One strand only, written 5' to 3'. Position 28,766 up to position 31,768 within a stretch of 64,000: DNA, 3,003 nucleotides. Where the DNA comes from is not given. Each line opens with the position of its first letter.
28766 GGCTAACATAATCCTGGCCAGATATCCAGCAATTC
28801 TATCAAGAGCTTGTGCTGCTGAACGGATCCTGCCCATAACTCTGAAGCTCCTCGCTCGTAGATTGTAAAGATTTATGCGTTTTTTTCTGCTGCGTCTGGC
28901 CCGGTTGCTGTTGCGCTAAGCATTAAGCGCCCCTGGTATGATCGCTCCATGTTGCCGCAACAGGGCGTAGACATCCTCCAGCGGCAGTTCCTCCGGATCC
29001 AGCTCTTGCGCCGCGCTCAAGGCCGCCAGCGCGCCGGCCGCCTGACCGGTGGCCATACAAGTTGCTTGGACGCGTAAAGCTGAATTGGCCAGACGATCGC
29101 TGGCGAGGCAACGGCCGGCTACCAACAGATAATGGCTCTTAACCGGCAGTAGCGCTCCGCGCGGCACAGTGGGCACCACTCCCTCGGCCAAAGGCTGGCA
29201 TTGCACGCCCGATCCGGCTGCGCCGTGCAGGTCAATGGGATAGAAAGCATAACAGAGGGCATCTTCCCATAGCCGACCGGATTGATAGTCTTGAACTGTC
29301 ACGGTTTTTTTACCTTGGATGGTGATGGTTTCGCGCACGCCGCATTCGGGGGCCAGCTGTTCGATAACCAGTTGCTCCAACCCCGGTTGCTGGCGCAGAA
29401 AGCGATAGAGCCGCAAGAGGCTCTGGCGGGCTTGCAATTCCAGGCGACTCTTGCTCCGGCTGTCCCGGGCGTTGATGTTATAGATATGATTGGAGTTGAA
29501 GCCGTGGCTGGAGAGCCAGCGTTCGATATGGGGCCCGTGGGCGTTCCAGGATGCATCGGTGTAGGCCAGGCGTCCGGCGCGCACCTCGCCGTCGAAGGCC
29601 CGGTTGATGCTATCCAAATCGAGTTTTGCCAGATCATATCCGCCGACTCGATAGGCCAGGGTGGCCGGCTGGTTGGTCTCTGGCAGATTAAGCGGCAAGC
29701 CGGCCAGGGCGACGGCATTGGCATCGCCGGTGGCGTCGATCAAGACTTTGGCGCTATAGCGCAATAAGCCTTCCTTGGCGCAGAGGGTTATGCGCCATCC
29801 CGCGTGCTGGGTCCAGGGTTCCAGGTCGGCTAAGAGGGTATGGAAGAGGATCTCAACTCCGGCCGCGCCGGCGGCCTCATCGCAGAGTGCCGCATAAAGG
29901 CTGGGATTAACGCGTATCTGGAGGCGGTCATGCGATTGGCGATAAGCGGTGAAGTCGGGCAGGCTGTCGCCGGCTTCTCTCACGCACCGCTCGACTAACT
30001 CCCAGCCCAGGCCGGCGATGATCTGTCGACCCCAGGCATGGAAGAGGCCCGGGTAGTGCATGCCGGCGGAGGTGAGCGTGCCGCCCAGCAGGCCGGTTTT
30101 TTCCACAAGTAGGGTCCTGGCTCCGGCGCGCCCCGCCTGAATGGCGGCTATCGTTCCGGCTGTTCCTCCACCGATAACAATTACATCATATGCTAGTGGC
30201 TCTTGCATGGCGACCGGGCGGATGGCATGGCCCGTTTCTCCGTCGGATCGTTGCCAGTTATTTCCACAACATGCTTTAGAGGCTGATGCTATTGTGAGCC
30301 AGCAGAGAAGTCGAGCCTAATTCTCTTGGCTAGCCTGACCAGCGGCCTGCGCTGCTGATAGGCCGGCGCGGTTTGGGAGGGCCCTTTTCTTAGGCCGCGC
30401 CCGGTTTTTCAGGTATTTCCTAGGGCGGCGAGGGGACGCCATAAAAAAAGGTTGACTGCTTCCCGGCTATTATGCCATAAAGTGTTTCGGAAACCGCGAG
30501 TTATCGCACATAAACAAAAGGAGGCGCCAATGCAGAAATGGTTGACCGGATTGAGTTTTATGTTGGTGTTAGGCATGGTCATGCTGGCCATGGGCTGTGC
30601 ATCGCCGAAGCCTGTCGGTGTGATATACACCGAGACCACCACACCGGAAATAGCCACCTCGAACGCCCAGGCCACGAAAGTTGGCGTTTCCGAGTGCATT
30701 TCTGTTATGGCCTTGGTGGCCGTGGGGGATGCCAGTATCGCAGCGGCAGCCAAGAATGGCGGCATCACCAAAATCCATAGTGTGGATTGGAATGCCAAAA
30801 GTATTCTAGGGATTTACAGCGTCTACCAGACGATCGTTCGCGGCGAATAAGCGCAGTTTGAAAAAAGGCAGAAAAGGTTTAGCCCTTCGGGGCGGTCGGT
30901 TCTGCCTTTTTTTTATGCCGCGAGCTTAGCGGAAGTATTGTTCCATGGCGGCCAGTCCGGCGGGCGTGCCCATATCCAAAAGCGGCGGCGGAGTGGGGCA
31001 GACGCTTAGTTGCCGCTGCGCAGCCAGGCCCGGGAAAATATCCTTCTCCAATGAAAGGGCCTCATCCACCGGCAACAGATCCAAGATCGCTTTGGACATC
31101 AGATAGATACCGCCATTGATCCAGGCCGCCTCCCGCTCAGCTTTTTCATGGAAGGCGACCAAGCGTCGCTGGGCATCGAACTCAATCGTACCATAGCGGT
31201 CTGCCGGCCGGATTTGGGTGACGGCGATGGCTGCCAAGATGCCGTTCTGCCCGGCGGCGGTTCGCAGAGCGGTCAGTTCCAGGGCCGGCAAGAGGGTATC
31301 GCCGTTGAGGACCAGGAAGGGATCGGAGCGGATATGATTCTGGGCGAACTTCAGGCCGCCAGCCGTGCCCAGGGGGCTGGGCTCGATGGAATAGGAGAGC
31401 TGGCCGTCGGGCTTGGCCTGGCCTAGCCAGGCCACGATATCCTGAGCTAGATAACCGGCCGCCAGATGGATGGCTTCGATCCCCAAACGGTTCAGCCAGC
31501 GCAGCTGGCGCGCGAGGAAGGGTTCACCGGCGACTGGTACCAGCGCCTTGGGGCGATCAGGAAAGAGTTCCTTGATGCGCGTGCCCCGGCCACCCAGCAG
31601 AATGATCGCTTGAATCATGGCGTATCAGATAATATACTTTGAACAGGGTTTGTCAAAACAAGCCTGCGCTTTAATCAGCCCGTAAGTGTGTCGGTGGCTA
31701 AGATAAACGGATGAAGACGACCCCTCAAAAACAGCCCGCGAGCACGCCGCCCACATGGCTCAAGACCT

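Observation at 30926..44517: GDP-heptose pathway coupled to a C-methyltransferase: predicted branched C-methyl heptose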

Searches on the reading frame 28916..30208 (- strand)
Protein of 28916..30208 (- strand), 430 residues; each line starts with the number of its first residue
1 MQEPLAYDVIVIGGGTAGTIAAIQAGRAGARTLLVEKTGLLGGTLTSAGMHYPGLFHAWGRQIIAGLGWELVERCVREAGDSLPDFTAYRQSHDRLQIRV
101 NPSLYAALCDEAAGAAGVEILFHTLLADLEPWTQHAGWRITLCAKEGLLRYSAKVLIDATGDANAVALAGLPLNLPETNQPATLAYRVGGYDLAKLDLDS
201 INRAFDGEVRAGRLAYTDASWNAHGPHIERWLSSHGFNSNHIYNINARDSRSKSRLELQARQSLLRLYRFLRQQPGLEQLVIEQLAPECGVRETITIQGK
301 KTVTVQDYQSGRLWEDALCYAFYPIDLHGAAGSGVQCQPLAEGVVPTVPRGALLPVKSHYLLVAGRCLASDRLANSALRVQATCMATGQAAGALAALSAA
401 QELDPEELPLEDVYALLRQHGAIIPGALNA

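Call 4: search_protein_families(library=pfam, proteins=[window:28916-30208:-], max_evalue=0.001)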
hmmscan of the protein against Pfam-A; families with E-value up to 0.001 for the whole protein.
window:28916-30208:- (430 aa): 7 families
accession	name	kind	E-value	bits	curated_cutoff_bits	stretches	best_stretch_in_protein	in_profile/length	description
PF12831.13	FAD_oxidored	-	1.9e-86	291.4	27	1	8-415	1-414/416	FAD dependent oxidoreductase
PF01266.30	DAO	-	2.5e-07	31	27.9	1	8-77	1-69/353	FAD dependent oxidoreductase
PF00890.30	FAD_binding_2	-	1.4e-06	28.2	20.4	1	8-49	1-42/414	FAD binding domain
PF07992.20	Pyr_redox_2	-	2.6e-06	27.5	26.1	1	7-46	1-42/291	Pyridine nucleotide-disulphide oxidoreductase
PF03486.20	HI0933_like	-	7.2e-06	26.1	50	1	8-49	2-43/244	HI0933-like protein Rossmann domain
PF01134.28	GIDA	-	1.2e-05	25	22.1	1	8-37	1-31/391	Glucose inhibited division protein A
PF13450.12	NAD_binding_8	-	4.3e-05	24.1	21.9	1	11-68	1-56/68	NAD(P)-binding Rossmann-like domain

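Call 35: search_protein_families(library=ncbifam, proteins=[window:28916-30208:-], max_evalue=0.00001)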
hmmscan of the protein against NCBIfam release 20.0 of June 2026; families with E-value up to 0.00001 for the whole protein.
window:28916-30208:- (430 aa): 18 families
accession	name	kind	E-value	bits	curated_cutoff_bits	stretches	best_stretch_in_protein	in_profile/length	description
TIGR03143.1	AhpF_homolog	hypoth_equivalog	6.4e-08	31.6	687.65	1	7-64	5-63/555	putative alkyl hydroperoxide reductase F subunit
NF009477.0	PRK12843.1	equivalog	6.7e-08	31.4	758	1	6-49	16-60/578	FAD-dependent oxidoreductase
TIGR02032.1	GG-red-SF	subfamily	1e-07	32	158.8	1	7-168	1-153/297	geranylgeranyl reductase family protein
TIGR01350.1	lipoamide_DH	equivalog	1.3e-07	30.8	408.8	1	7-49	2-43/461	dihydrolipoyl dehydrogenase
NF003585.0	PRK05249.1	equivalog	1.8e-07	30.2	465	1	3-49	3-49/464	Si-specific NAD(P)(+) transhydrogenase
NF005508.0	PRK07121.1-1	equivalog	2.9e-07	29.4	537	1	7-52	21-66/497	FAD-binding protein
NF009478.0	PRK12844.1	equivalog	3.6e-07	28.9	789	1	6-49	8-51/559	3-ketosteroid-delta-1-dehydrogenase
NF004789.0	PRK06134.1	subfamily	9.6e-07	27.7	747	1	3-49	9-55/581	FAD-dependent oxidoreductase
NF005510.0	PRK07121.1-3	subfamily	1.2e-06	27.6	481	1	7-47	23-64/492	FAD-binding protein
TIGR01372.1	soxA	subfamily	1.5e-06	26.3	1164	1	8-49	170-211/996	sarcosine oxidase subunit alpha family protein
NF010374.0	PRK13800.1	equivalog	1.8e-06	26.5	1196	1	5-40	12-47/898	fumarate reductase/succinate dehydrogenase flavoprotein subunit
NF053717.1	VnlPnlRedVprA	equivalog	2.1e-06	26.8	600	1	6-44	6-44/481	vinyl phenol reductase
NF005882.1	PRK07843.1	equivalog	3e-06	25.9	788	1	7-49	2-44/547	3-oxosteroid 1-dehydrogenase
NF053676.1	4oxCHCAChcC1Cy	equivalog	4.6e-06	25.3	1000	1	7-50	2-46/528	4-oxocyclohexanecarboxylate 2-dehydrogenase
NF005512.0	PRK07121.1-5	subfamily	5.1e-06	25.3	812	1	7-50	22-65/489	FAD-binding protein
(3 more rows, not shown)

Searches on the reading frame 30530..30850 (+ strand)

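Call 87: search_protein_families(library=pfam, proteins=[window:30530-30850:+], max_evalue=0.00001)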
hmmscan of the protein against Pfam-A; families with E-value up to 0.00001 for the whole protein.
window:30530-30850:+ (106 aa): 1 family
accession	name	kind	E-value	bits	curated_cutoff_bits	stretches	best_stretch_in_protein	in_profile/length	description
PF13146.11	TRL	-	3e-27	95.1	25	1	30-106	1-77/77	TRL-like protein family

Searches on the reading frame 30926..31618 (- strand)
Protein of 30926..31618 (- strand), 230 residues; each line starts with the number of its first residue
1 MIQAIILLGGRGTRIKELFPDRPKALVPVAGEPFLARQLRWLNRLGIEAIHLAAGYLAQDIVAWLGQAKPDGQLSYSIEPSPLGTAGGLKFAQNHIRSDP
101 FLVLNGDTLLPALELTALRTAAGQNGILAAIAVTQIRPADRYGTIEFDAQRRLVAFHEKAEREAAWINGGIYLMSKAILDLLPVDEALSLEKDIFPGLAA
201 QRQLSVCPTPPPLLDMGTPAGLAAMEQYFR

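Call 3: search_protein_families(library=pfam, proteins=[window:30926-31618:-], max_evalue=0.001)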
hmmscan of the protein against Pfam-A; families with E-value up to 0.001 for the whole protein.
window:30926-31618:- (230 aa): 2 families
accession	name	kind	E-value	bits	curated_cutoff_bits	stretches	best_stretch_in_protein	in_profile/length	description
PF00483.29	NTP_transferase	-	2.3e-25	90.1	21.2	1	4-222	2-235/245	Nucleotidyl transferase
PF12804.13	NTP_transf_3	-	1.1e-12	48.9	27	1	4-135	1-124/160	MobA-like NTP transferase domain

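Call 5: search_protein_families(library=ncbifam, proteins=[window:30926-31618:-], max_evalue=0.001)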
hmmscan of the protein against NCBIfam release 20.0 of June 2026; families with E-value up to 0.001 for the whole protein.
window:30926-31618:- (230 aa): 27 families (the best 25 are shown)
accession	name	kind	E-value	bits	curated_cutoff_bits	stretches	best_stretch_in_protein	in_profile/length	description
NF052502.1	man1P_GTase_Rv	exception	5.7e-37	127.4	440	1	3-221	2-222/352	mannose-1-phosphate guanylyltransferase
NF049965.1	GlMnHpPGnyltfHddC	equivalog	4.7e-35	121.2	300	1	3-192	2-185/221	D-glycero-D-manno-heptose 1-phosphate guanosyltransferase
TIGR03992.1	Arch_glmU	subfamily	2.7e-29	102.2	292.1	1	3-183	2-177/393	bifunctional sugar-1-phosphate nucleotidylyltransferase/acetyltransferase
NF045761.1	NAMPUrTaseMurU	equivalog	9.4e-24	84.5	250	1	3-227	2-225/226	N-acetylmuramate alpha-1-phosphate uridylyltransferase MurU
NF041313.1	UDPGP_AglF_Halo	equivalog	5.4e-23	81.7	400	1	3-180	2-180/234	UTP--glucose-1-phosphate uridylyltransferase AglF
TIGR02623.1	G1P_cyt_trans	equivalog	4.3e-20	72.2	300.25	2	85-206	106-222/255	glucose-1-phosphate cytidylyltransferase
TIGR01208.1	rmlA_long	equivalog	1.5e-16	60.3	320.25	1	4-181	2-181/353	glucose-1-phosphate thymidylyltransferase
NF041173.1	Sug_nt_acttase_Thmprot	equivalog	7.8e-16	58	600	1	3-182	2-176/405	bifunctional sugar-1-phosphate nucleotidylyltransferase/acetyltransferase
TIGR01173.1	glmU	equivalog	7.2e-15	54.8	366.85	1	3-179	2-177/452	bifunctional UDP-N-acetylglucosamine diphosphorylase/glucosamine-1-phosphate N-acetyltransferase GlmU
TIGR01207.1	rmlA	equivalog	6.5e-13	48.4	360.65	1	4-180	2-181/286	glucose-1-phosphate thymidylyltransferase RfbA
NF010933.0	PRK14353.1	equivalog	2.8e-12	46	505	1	3-177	7-182/453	bifunctional UDP-N-acetylglucosamine diphosphorylase/glucosamine-1-phosphate N-acetyltransferase GlmU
NF010934.1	PRK14354.1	equivalog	7e-11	41.3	450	1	4-179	2-177/447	bifunctional UDP-N-acetylglucosamine diphosphorylase/glucosamine-1-phosphate N-acetyltransferase GlmU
NF012024.0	PRK15480.1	equivalog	1.4e-10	40.8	588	1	3-180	5-185/292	glucose-1-phosphate thymidylyltransferase RfbA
NF045697.1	MurNAcPUrMurU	equivalog_domain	3.2e-10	39.8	370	1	6-206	2-205/229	N-acetylmuramate alpha-1-phosphate uridylyltransferase MurU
NF010935.0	PRK14355.1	equivalog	4.2e-10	38.8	718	1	2-179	4-183/459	bifunctional UDP-N-acetylglucosamine diphosphorylase/glucosamine-1-phosphate N-acetyltransferase GlmU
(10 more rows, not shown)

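Call 32: search_solved_structures(query=window:30926-31618:-, max_evalue=1e-8)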
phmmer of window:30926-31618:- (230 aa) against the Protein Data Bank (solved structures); distinct sequences matched with E-value up to 1e-8: 32.
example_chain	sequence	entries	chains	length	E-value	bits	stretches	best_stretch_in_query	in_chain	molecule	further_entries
7whr_B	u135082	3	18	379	1e-28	104.1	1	3-220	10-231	Nucleotidyl transferase family protein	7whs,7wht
5xhw_A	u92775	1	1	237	2.1e-26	96.4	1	2-219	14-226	Putative 6-deoxy-D-mannoheptose pathway protein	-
6jq8_A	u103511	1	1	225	4.1e-26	95.5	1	2-219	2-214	Putative 6-deoxy-D-mannoheptose pathway protein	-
7d72_K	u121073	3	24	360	1e-24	91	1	3-220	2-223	Mannose-1-phosphate guanyltransferase beta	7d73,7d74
7x8j_A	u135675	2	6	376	1.3e-24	90.6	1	3-221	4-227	Mannose-1-phosphate guanylyltransferase 1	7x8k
8yre_D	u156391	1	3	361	1.4e-24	90.5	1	3-221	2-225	Mannose-1-phosphate guanylyltransferase 1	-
8x7s_B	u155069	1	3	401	8.9e-19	71.5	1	3-199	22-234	UTP--glucose-1-phosphate uridylyltransferase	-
8hhd_A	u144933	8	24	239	1.4e-14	57.8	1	3-129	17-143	Nucleotidyl transferase | N-acetylmuramate alpha-1-phosphate uridylyltransferase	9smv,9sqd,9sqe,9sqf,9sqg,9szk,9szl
4y7t_A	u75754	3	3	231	4.2e-13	53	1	3-108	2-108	Nucleotidyl transferase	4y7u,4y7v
5ify_A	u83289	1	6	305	1.3e-12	51.4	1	4-182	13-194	Glucose-1-phosphate thymidylyltransferase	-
1tzf_A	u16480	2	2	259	1.8e-12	50.9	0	85-208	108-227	Glucose-1-phosphate cytidylyltransferase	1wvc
6n0u_A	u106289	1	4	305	5.1e-12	49.4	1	4-181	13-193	Glucose-1-phosphate thymidylyltransferase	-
1fxo_A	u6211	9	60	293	1.7e-11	47.7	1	4-181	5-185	GLUCOSE-1-PHOSPHATE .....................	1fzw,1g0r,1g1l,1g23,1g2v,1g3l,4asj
4arw_A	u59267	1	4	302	1.9e-11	47.6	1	4-181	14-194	GLUCOSE-1-PHOSPHATE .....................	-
3zlk_A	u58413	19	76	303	1.9e-11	47.6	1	4-181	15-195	GLUCOSE-1-PHOSPHATE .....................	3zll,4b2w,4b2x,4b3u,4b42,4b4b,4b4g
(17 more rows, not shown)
